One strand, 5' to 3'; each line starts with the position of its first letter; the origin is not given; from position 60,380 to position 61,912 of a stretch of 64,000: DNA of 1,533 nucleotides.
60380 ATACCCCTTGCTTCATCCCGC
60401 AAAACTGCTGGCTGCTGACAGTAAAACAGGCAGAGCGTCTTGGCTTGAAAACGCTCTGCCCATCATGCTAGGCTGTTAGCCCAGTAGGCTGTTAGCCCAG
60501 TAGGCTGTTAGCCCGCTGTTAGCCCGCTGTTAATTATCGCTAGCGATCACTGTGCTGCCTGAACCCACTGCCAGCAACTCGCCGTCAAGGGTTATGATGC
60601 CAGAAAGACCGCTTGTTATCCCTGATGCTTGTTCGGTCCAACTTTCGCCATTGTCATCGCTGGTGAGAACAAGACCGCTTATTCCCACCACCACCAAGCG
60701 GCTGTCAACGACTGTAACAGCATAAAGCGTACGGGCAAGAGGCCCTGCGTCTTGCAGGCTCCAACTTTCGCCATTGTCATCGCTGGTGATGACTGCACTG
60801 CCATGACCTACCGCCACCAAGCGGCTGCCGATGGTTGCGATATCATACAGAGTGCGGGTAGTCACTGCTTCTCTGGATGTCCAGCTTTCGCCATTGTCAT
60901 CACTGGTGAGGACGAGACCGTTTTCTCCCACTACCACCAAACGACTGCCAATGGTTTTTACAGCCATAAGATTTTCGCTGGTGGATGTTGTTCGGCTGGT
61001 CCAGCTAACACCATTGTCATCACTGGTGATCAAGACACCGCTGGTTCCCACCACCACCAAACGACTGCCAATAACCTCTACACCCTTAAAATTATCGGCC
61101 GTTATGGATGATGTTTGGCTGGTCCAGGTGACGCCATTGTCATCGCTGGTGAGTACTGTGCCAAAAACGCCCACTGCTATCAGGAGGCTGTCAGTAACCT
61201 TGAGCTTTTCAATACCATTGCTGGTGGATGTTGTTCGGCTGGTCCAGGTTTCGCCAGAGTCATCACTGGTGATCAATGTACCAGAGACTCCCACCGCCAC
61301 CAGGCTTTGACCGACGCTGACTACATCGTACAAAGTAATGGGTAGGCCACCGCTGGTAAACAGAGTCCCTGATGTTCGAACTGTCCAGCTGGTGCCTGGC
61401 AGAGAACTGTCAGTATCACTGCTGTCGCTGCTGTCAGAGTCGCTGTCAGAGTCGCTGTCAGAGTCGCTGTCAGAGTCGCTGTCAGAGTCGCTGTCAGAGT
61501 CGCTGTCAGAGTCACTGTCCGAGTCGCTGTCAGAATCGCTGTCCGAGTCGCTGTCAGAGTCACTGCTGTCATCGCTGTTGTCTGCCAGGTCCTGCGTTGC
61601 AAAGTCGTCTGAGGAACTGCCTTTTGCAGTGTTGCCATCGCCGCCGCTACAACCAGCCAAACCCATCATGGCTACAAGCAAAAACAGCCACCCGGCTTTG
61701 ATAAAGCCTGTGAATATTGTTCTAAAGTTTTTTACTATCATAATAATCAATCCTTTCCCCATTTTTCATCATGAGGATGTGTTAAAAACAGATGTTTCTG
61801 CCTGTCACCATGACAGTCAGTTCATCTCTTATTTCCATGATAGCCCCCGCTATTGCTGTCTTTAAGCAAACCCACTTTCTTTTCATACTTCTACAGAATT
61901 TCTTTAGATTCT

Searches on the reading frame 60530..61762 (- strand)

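Call 57: search_protein_families(library=pfam, proteins=[window:60530-61762:-], max_evalue=0.001)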
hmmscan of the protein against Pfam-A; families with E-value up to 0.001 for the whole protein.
window:60530-61762:- (410 aa): 6 families
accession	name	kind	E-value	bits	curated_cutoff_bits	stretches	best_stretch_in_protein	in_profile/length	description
PF14870.12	PSII_BNR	-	1.5e-13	51.2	27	1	237-296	33-96/303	Photosynthesis system II assembly factor YCF48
PF13088.12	BNR_2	-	2.2e-09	37.5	31.4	0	266-314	65-114/277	BNR repeat-like domain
PF19755.4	DUF6242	-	4.5e-06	27.1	29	0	253-334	129-217/217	Domain of unknown function (DUF6242)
PF02012.26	BNR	-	5.3e-06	26.1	27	0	326-336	2-12/12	BNR/Asp-box repeat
PF20763.3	UDG-inhib_P56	-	0.00013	22.1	24.1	0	365-383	12-30/53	Phage phi29, UDG inhibitor P56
PF20938.3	DUF2264_C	-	0.00015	21.6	27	0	149-190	55-96/266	DUF2264 C-terminal domain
